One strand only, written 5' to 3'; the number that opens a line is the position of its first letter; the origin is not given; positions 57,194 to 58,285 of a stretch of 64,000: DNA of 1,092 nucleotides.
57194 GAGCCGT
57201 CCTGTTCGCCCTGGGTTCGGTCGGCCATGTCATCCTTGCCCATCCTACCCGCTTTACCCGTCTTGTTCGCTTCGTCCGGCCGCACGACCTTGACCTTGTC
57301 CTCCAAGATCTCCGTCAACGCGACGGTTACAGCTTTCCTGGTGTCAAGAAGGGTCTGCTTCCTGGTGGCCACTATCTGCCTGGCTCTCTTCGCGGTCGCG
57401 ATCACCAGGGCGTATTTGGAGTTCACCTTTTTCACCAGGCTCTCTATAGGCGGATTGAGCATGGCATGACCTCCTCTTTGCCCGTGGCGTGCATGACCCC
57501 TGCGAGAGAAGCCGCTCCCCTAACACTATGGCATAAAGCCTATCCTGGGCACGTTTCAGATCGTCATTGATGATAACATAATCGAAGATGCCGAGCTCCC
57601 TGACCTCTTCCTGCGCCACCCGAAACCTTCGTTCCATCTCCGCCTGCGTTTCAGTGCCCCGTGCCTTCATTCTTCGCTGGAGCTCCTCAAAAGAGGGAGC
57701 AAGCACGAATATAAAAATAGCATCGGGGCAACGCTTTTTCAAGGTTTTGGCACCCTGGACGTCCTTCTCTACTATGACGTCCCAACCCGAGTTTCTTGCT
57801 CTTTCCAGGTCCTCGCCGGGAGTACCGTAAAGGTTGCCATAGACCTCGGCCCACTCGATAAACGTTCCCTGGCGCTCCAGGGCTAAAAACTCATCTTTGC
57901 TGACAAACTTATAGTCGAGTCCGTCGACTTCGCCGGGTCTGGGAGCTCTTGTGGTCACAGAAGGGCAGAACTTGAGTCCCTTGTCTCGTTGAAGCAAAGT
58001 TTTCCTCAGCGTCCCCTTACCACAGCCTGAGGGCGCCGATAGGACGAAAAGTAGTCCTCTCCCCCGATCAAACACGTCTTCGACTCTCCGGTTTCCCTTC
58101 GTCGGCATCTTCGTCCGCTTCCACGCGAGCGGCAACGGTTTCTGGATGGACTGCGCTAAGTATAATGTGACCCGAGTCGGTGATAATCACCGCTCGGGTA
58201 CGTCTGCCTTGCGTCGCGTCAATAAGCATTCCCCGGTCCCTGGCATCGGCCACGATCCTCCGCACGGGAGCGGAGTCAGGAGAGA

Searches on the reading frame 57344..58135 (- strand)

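Call 34: search_protein_families(library=pfam, proteins=[window:57344-58135:-], max_evalue=0.00001)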
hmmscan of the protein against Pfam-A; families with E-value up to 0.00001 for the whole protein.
window:57344-58135:- (263 aa): 1 family
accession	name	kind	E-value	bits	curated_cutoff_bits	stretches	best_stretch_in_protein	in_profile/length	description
PF00625.27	Guanylate_kin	-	5.6e-41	140.7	25.2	1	30-201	5-176/182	Guanylate kinase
